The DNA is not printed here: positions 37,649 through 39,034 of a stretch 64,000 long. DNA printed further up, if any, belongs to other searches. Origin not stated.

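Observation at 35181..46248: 11-gene operon joining a CitDEF-type lyase to an Fe-S hydro-lyase, PrpD/MmgE, GldA-like dehydrogenase, an orphan protein and an FAD-oxidase/EtfBA module: candidate undescribed organic-acid fermentation pathway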

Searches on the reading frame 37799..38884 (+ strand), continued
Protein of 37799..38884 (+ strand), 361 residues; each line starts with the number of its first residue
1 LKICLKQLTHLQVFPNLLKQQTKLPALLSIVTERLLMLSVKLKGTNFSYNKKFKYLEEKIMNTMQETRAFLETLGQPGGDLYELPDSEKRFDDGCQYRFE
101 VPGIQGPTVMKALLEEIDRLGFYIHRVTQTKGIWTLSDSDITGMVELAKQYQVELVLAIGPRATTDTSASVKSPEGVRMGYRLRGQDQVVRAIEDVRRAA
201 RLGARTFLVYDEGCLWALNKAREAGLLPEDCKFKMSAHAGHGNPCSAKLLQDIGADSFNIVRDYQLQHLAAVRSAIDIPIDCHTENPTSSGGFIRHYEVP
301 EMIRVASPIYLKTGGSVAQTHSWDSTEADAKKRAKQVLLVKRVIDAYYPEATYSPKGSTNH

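Call 26: search_protein_families(library=pfam, proteins=[L030:8019-9257:+, L030:12711-13685:+, L048:15029-16144:+, L003:5998-6903:+, L061:6227-7678:+, L062:303-1226:+, L061:14450-15328:+, L075:17058-18089:+, L037:7540-8907:+, L015:13912-15168:+])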
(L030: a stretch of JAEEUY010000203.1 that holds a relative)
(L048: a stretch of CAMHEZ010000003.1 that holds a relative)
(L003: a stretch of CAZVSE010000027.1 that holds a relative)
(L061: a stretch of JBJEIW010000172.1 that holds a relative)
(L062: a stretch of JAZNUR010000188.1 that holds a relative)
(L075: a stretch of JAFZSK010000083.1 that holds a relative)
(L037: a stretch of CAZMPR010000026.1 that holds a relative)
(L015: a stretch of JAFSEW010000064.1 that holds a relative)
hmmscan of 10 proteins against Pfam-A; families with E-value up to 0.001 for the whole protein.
L030:8019-9257:+ (412 aa): 7 families
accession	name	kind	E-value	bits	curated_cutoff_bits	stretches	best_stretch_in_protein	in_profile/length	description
PF13535.11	ATP-grasp_4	-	1.7e-15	57.5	27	1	139-282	2-156/160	ATP-grasp domain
PF01071.24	GARS_A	-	1.1e-10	42.1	27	1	105-279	1-190/194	Phosphoribosylglycinamide synthetase, ATP-grasp (A) domain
PF07478.18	Dala_Dala_lig_C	-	1.1e-09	38.6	24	1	117-209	5-103/204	D-ala D-ala ligase C-terminus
PF02655.19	ATP-grasp_3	-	4.4e-09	37.1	23.2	1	141-280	33-159/160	ATP-grasp domain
PF02222.28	ATP-grasp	-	2.6e-07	30.9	27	1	115-278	4-163/179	ATP-grasp domain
PF02786.22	CPSase_L_D2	-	3e-07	30.6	19.8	1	137-280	36-182/211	Carbamoyl-phosphate synthase L chain, ATP binding domain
PF18603.7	LAL_C2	-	0.00036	21.2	29.4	1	330-393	10-73/78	L-amino acid ligase C-terminal domain 2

L030:12711-13685:+ (324 aa): 4 families
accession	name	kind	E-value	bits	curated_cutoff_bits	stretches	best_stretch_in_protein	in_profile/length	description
PF02826.25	2-Hacid_dh_C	-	4.3e-59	199.3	25.1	1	109-288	1-178/178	D-isomer specific 2-hydroxyacid dehydrogenase, NAD binding domain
PF00389.36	2-Hacid_dh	-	4.8e-21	75.3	24.6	1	17-313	14-127/134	D-isomer specific 2-hydroxyacid dehydrogenase, catalytic domain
PF00670.27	AdoHcyase_NAD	-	9.5e-06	26.2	27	1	143-237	21-110/162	S-adenosyl-L-homocysteine hydrolase, NAD binding domain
PF07991.19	KARI_N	-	9.7e-05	22.4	20.6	1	143-234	2-92/165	Acetohydroxy acid isomeroreductase, NADPH-binding domain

L048:15029-16144:+ (371 aa): 2 families
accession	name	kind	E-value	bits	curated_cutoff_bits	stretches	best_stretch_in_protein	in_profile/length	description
PF01041.23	DegT_DnrJ_EryC1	-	1.6e-99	334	19.8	1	19-366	6-359/360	DegT/DnrJ/EryC1/StrS aminotransferase family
PF01212.27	Beta_elim_lyase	-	3.1e-06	27.2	27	1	42-275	36-277/288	Beta-eliminating lyase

L003:5998-6903:+ (301 aa): 2 families
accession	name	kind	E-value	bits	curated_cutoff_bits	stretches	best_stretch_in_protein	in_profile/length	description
PF03466.25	LysR_substrate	-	2.1e-18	66.9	28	1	100-282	15-196/209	LysR substrate binding domain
PF00126.33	HTH_1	-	3.2e-18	65.9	26.6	1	8-65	3-60/60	Bacterial regulatory helix-turn-helix protein, lysR family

L061:6227-7678:+ (483 aa): 2 families
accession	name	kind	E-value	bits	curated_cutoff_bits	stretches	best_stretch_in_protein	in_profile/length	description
PF13440.11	Polysacc_synt_3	-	6.5e-100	334.6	23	1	32-324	1-293/293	Polysaccharide biosynthesis protein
PF01943.22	Polysacc_synt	-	8.7e-39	134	28.2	1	20-274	13-273/274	Polysaccharide biosynthesis protein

L062:303-1226:+ (307 aa): 2 families
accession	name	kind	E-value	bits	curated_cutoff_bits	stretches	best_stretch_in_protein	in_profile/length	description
PF03466.25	LysR_substrate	-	1.3e-30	106.8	28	1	89-303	4-205/209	LysR substrate binding domain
PF00126.33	HTH_1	-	8e-20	71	26.6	1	4-62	2-60/60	Bacterial regulatory helix-turn-helix protein, lysR family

L061:14450-15328:+ (292 aa): 1 family
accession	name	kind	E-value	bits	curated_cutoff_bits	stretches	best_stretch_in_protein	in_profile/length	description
PF01757.29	Acyl_transf_3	-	1.3e-22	80.7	31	1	11-271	1-279/326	Acyltransferase domain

L075:17058-18089:+ (343 aa): 3 families
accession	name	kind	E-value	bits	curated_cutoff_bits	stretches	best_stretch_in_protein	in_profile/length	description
PF00535.33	Glycos_transf_2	-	5.1e-43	147.3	23.3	1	11-129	1-120/168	Glycosyl transferase family 2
PF13641.12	Glyco_tranf_2_3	-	1.9e-16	61.2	27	1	10-128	3-128/230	Glycosyltransferase like family 2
PF10111.15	Glyco_tranf_2_2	-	1.8e-11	44.5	27.3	1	11-110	1-104/276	Glycosyltransferase like family 2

L037:7540-8907:+ (455 aa): 2 families
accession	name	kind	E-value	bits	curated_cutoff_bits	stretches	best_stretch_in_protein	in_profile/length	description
PF01874.21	CitG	-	2.7e-72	244.2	27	1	183-450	1-284/284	ATP:dephospho-CoA triphosphoribosyl transferase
PF03802.19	CitX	-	2.1e-53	180.9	25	1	11-172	3-164/165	Apo-citrate lyase phosphoribosyl-dephospho-CoA transferase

L015:13912-15168:+ (418 aa): 0 families

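Call 28: search_protein_representatives(protein=window:37979-38884:+)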
Query: 301 residues. Proteins with E-value up to 0.001 (for the whole library): 927; up to 1e-10: 490; up to 1e-30: 115. The best 150 are listed.
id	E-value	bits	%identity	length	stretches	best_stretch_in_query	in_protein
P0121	1.0e-90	320.4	51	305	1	6-295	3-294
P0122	1.2e-72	261.2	44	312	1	5-290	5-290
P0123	1.7e-70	254.1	43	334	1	10-300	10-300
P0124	1.7e-68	247.5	69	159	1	142-298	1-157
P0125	4.4e-66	239.6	68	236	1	1-158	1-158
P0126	8.2e-66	238.7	40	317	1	5-294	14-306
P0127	1.5e-65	237.8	42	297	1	5-294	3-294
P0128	4.5e-64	233.0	40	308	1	6-297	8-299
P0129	7.2e-64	232.3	44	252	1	4-250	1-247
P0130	2.0e-63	230.9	43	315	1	4-256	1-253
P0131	1.7e-62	227.8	54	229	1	79-259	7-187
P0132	1.2e-61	225.0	42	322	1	8-291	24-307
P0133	1.0e-60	222.0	43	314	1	4-298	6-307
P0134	1.2e-59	218.4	72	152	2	222-298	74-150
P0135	1.3e-59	218.4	38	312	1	4-298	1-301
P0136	7.2e-59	215.9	40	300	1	4-294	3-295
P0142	1.8e-55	204.7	42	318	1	6-256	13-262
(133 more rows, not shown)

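Call 31: search_solved_structures(query=A1, max_evalue=10, show_alignments=2)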
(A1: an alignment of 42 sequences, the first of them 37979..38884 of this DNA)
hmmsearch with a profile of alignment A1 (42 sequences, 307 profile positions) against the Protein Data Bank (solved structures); distinct sequences matched with E-value up to 10: 5.
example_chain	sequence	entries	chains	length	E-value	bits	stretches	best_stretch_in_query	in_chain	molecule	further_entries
3rj2_X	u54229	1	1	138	0.008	18.5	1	192-247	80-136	Putative uncharacterized protein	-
1gvf_A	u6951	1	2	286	0.93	11.8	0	204-224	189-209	TAGATOSE-BISPHOSPHATE ALDOLASE AGAY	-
8xix_A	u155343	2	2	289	1.1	11.5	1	50-129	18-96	D-tagatose 3-epimerase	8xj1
8xiv_A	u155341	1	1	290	1.1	11.5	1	50-129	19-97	D-tagatose 3-epimerase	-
1zq1_C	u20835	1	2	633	1.9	10.7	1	47-103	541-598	Glutamyl-tRNA(Gln) amidotransferase subunit E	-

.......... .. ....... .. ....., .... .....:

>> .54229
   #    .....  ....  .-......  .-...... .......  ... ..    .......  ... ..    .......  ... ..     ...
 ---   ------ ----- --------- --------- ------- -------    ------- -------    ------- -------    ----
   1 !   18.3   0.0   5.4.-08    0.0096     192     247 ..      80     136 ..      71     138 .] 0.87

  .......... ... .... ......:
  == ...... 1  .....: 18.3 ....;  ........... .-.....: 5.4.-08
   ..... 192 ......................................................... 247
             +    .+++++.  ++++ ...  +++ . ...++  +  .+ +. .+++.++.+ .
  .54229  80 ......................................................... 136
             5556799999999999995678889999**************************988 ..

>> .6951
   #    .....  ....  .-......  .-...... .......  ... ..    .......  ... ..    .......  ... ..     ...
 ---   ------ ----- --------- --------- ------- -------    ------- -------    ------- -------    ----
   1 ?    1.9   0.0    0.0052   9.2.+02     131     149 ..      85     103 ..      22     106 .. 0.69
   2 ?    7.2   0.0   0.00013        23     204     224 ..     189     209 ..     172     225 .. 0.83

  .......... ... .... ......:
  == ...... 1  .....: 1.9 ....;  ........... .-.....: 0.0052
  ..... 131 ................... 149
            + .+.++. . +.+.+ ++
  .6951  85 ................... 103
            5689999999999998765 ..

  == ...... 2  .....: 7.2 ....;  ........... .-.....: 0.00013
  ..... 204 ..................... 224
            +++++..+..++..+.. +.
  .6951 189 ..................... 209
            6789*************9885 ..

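Call 39: predict_structure(alignment_id=A1)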
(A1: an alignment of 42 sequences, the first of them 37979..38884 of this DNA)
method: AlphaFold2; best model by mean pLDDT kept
length: 301 residues; sequences in the alignment: 42
mean_pLDDT: 93.1   pTM: 0.91
mean pLDDT of the five models: 93.1, 92.8, 92.3, 92.2, 92.0
residues with pLDDT >= 90: 241; 70-90: 42; 50-70: 18; < 50: 0
segments of 3 or more residues with pLDDT < 50: none
pLDDT, mean of each block of 10 residues (from residue 1): 89 96 95 98 96 98 97 95 99 96 68 69 89 97 97 97 98 94 97 98 94 98 91 94 98 88 85 98 97 93 58
secondary structure, 60 per line:
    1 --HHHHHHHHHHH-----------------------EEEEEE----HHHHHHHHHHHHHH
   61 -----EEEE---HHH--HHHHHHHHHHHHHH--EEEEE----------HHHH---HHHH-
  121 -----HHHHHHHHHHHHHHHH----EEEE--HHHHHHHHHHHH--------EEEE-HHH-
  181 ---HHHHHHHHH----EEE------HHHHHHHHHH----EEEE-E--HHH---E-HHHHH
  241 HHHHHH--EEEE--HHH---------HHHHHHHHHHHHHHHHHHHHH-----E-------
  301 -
elements in order: H3-13 E37-42 H47-60 E66-69 H78-91 E94-98 H109-112 H116-119 H126-141 E146-149 H152-163 E172-175 H184-192 E197-199 H206-215 E220-223 H236-246 E249-252 H267-287

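Call 41: fold_search(model_id=the predicted structure, library=pdb)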
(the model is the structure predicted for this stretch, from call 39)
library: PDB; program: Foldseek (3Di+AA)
matches with E <= 10: 1809; with E <= 0.001: 590
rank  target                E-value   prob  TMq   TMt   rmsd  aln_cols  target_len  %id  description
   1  5d88                  4.5e-08  1.00  0.41  0.49  11.5       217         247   14  The Structure of the U32 Peptidase Mk0906 (released 2015-12-02)
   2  1gvf_B                5.7e-08  1.00  0.49  0.53   7.3       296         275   13  Structure of tagatose-1,6-bisphosphate aldolase (released 2002-06-18)
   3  1rqb                  6.1e-08  1.00  0.50  0.34  11.2       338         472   15  Propionibacterium shermanii transcarboxylase 5S subunit (released 2004-09-07)
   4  1u5j                  6.9e-08  1.00  0.49  0.34  11.1       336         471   15  Propionibacterium shermanii transcarboxylase 5S subunit, Met186Ile (released 2004-09-07)
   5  1rqh                  1.4e-07  1.00  0.50  0.34  11.2       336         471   14  Propionibacterium shermanii transcarboxylase 5S subunit bound to pyruvic acid (released 2004-09-07)
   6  1rv8_A                1.9e-07  1.00  0.47  0.48   8.1       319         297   12  Class II fructose-1,6-bisphosphate aldolase from Thermus aquaticus in complex with cobalt (released 2004-01-27)
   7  5ud3_A                3.0e-07  1.00  0.53  0.54   6.8       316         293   11  Class II fructose-1,6-bisphosphate aldolase H180Q variant of Helicobacter pylori with FBP (released 2018-04-11)
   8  5uck_A                3.0e-07  1.00  0.51  0.53   7.0       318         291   11  Class II fructose-1,6-bisphosphate aldolase of Helicobacter pylori with cleavage products (released 2018-04-11)
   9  3ez4_G                3.0e-07  1.00  0.41  0.49  12.8       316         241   13  Crystal structure of 3-methyl-2-oxobutanoate hydroxymethyltransferase from Burkholderia pseudomallei (released 2008-11-04)
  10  5ud2_A                3.2e-07  1.00  0.52  0.54   6.9       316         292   11  Class II fructose-1,6-bisphosphate aldolase H180Q variant of Helicobacter pylori with DHAP (released 2018-04-11)
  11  3ez4_H                3.4e-07  1.00  0.44  0.52  11.1       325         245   13  Crystal structure of 3-methyl-2-oxobutanoate hydroxymethyltransferase from Burkholderia pseudomallei (released 2008-11-04)
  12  1rvg_A                3.9e-07  1.00  0.47  0.48   7.8       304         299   13  crystal structure of class II fructose-bisphosphate aldolase from Thermus aquaticus in complex with Y (released 2004-01-27)
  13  3c52_B                4.7e-07  1.00  0.52  0.53   6.6       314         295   12  Class II fructose-1,6-bisphosphate aldolase from helicobacter pylori in complex with phosphoglycolohydroxamic acid, a  (released 2008-08-26)
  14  6ofu_B                6.0e-07  1.00  0.49  0.55   6.8       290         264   11  X-ray crystal structure of the YdjI aldolase from Escherichia coli K12 (released 2019-04-24)
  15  5ucz_B                6.8e-07  1.00  0.53  0.54   6.7       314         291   10  Class II fructose-1,6-bisphosphate aldolase E149A variant of Helicobacter pylori with DHAP (released 2018-04-11)
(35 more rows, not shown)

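Call 47: search_protein_families(library=ncbifam, proteins=[L036:8856-9998:+, L036:7867-8844:+, L036:10903-12051:+, L036:6462-7865:+, L030:8019-9257:+, L030:12711-13685:+, L036:12563-13429:+], max_evalue=0.00001)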
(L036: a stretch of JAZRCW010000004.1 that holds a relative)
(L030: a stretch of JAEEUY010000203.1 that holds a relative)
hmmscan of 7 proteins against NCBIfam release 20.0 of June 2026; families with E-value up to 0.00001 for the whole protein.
L036:8856-9998:+ (380 aa): 39 families (the best 25 are shown)
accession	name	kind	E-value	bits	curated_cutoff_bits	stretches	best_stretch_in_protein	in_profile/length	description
TIGR03297.1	Ppyr-DeCO2ase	equivalog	2e-124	415.3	312.5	1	15-362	1-348/360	phosphonopyruvate decarboxylase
TIGR03846.1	sulfopy_beta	equivalog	4.3e-30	105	221.5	1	186-373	1-180/182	sulfopyruvate decarboxylase subunit beta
TIGR03845.1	sulfopyru_alph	equivalog_domain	2.9e-27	95.5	147.95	1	5-163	2-154/160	sulfopyruvate decarboxylase subunit alpha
NF004813.0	PRK06163.1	equivalog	1e-21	77.6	240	1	228-350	52-174/202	hypothetical protein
TIGR00118.1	acolac_lg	equivalog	5.8e-16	58.1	538.35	2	231-350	408-536/557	biosynthetic-type acetolactate synthase large subunit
NF006524.0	PRK08978.1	equivalog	4.7e-15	54.9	738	1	230-350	398-526/548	acetolactate synthase 2 catalytic subunit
NF006052.0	PRK08199.1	subfamily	3.2e-14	52.1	539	1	186-349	369-538/559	thiamine pyrophosphate protein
NF005713.0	PRK07525.1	subfamily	4.8e-14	51.6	620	1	188-352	390-566/592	sulfoacetaldehyde acetyltransferase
NF006016.1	PRK08155.1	equivalog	9.2e-14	50.8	870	1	124-298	305-473/554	acetolactate synthase large subunit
NF005485.1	PRK07092.1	equivalog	1.1e-13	50.8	493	1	174-349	338-519/523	benzoylformate decarboxylase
NF004710.0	PRK06048.1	equivalog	4.2e-13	48.6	976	1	6-179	13-179/561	acetolactate synthase large subunit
TIGR03457.1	sulphoacet_xsc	equivalog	3.3e-12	45.6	676.4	0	193-352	390-560/579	sulfoacetaldehyde acetyltransferase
NF006591.0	PRK09124.1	equivalog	6e-12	44.6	792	1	227-350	402-531/574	ubiquinone-dependent pyruvate dehydrogenase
NF006129.0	PRK08273.1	equivalog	7.1e-12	44.3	724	0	9-170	11-167/598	thiamine pyrophosphate-requiring protein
NF005860.0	PRK07789.1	equivalog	1.3e-11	43.5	881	0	9-175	42-202/615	acetolactate synthase large subunit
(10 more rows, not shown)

L036:7867-8844:+ (325 aa): 7 families
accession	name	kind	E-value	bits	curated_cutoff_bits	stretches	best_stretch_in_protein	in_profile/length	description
NF049922.1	MethglyxlRedYdjG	equivalog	9.1e-21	74.2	550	1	24-289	37-306/326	NADH-dependent methylglyoxal reductase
TIGR01293.1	Kv_beta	subfamily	1.2e-17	64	365.4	1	10-288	17-301/319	voltage-dependent potassium channel subunit beta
NF007388.0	PRK09912.1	subfamily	8e-16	57.9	448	1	87-293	117-320/346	L-glyceraldehyde 3-phosphate reductase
NF007912.0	PRK10625.1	equivalog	1.9e-11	44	415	1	119-298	160-331/346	NADP(H)-dependent aldo-keto reductase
NF008377.0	PRK11172.1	equivalog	7.9e-11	41.7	327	1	4-142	1-133/267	2,5-didehydrogluconate reductase DkgB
NF008598.0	PRK11565.1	equivalog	3.8e-08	32.7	425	1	23-142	28-142/275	2,5-didehydrogluconate reductase DkgA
NF007695.0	PRK10376.1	subfamily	5.1e-07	29.1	280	1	14-197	25-217/290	oxidoreductase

L036:10903-12051:+ (382 aa): 2 families
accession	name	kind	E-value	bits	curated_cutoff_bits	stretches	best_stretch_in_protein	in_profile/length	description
TIGR01588.1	citE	equivalog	4.1e-08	32.6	443.4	1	280-364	198-285/288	citrate (pro-3S)-lyase subunit beta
NF038242.1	RipC_Ccl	equivalog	2.8e-06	27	375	0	281-337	190-246/268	itaconate degradation C-C-lyase RipC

L036:6462-7865:+ (467 aa): 3 families
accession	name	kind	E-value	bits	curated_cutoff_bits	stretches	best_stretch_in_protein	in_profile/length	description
NF006943.0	PRK09425.1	equivalog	7.6e-11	41.4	575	1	183-390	183-393/480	bifunctional 2-methylcitrate dehydratase/aconitate hydratase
TIGR02330.1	prpD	equivalog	1.7e-07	30.4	458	1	187-392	175-383/468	2-methylcitrate dehydratase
NF042438.1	PrpD_hiGCgrampos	equivalog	1.3e-06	27.4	950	1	76-389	74-397/499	2-methylcitrate dehydratase PrpD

L030:8019-9257:+ (412 aa): 30 families (the best 25 are shown)
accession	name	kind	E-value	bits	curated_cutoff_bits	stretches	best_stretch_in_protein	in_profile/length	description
NF002563.0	PRK02186.1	subfamily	4.3e-21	74.9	625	1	39-390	41-389/890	argininosuccinate lyase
NF002527.0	PRK01966.1-3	equivalog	1.3e-12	47.6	310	1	105-276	117-296/332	D-alanine--D-alanine ligase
NF004675.0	PRK06019.1-1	equivalog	2e-12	46.6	375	1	27-277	32-273/375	5-(carboxyamino)imidazole ribonucleotide synthase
TIGR01205.1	D_ala_D_alaTIGR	subfamily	7.2e-12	44.9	245.65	1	104-251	103-260/318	D-alanine--D-alanine ligase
NF005543.0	PRK07206.1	subfamily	1.2e-11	44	302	1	55-382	58-397/416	hypothetical protein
TIGR01369.1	CPSaseII_lrg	equivalog_domain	6.6e-11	40.6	1027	1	118-278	681-841/1052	carbamoyl-phosphate synthase (glutamine-hydrolyzing) large subunit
NF006766.0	PRK09288.1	equivalog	7.2e-11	41.5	339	1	7-277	15-284/396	formate-dependent phosphoribosylglycinamide formyltransferase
NF002378.0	PRK01372.1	subfamily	2.1e-10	39.8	243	1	88-209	81-202/305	D-alanine--D-alanine ligase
NF003671.0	PRK05294.1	equivalog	3e-10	38.4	599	1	136-279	698-839/1058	carbamoyl-phosphate synthase large subunit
TIGR00877.1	purD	equivalog_domain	3.1e-10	39.4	288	1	105-393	103-408/425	phosphoribosylamine--glycine ligase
NF012215.1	D_ala_D_lac_VanD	exception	3.4e-10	39.8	700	1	116-241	142-261/343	D-alanine--(R)-lactate ligase VanD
NF000206.1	D_ala_D_lac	equivalog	5.4e-10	38.8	550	1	116-240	142-260/342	D-alanine--(R)-lactate ligase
NF053643.1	Ddl_archaea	equivalog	5.6e-10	38.7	500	1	90-280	89-274/367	putative pseudomurein biosynthesis ATP-grasp protein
NF009405.0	PRK12767.1-4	equivalog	9.2e-09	34.7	390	1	107-282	113-270/320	carbamoyl phosphate synthase-like protein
TIGR01161.1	purK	equivalog_domain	2e-08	33.9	318.4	1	30-278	25-266/362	5-(carboxyamino)imidazole ribonucleotide synthase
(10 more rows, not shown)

L030:12711-13685:+ (324 aa): 23 families
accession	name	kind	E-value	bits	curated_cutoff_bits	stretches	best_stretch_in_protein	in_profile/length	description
TIGR01327.1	PGDH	equivalog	2.3e-64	218.1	454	1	24-314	19-305/525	phosphoglycerate dehydrogenase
NF009714.1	PRK13243.1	equivalog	1.1e-59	202.5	455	1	31-314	31-317/332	glyoxylate reductase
NF005069.0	PRK06487.1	equivalog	1.9e-54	184.9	448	1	33-314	35-315/320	2-hydroxyacid dehydrogenase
NF005750.0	PRK07574.1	equivalog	3.4e-52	177.8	329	1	56-312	103-359/386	NAD-dependent formate dehydrogenase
NF008759.0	PRK11790.1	equivalog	1.1e-51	175.8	404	1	24-308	31-315/410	phosphoglycerate dehydrogenase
NF006263.0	PRK08410.1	equivalog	9.7e-51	173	389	1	28-312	25-309/311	D-2-hydroxyacid dehydrogenase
NF011938.0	PRK15409.1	equivalog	9e-47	159.6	492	1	27-315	27-314/324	glyoxylate/hydroxypyruvate reductase GhrB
NF005387.0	PRK06932.1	equivalog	1.7e-43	148.8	492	1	34-309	33-309/314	2-hydroxyacid dehydrogenase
NF005027.0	PRK06436.1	equivalog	6.8e-37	127.2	261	1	47-318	31-288/303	2-hydroxyacid dehydrogenase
NF041369.1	Dhydh_Halo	equivalog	2.3e-35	122.3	400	1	71-308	59-293/305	D-2-hydroxyacid dehydrogenase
NF006374.0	PRK08605.1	subfamily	4.5e-35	121.3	356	1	27-307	27-319/332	D-lactate dehydrogenase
NF000492.1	vanH_gen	exception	2.4e-30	105.7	540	1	31-310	28-311/312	D-lactate dehydrogenase VanH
NF000371.1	vanH_Agroup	exception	7e-29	101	700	1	63-309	65-315/322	VanH-A/VanH-Pt family D-lactate dehydrogenase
NF001309.0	PRK00257.1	equivalog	1e-28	100.4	434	1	42-294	34-262/379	4-phosphoerythronate dehydrogenase PdxB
NF009127.0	PRK12480.1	equivalog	4.1e-28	98.3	579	1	69-306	71-316/330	D-lactate dehydrogenase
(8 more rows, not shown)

L036:12563-13429:+ (288 aa): 3 families
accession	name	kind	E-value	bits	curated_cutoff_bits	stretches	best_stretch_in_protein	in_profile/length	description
TIGR00722.1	ttdA_fumA_fumB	subfamily_domain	1.8e-30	106.1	100.65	1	9-273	2-263/273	hydrolyase, tartrate alpha subunit/fumarate domain protein, Fe-S type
NF004885.0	PRK06246.1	equivalog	2.2e-29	102.6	276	1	3-269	4-265/279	fumarate hydratase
NF006084.0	PRK08230.1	equivalog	4.7e-16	58.7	365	1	5-271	11-275/303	L(+)-tartrate dehydratase subunit alpha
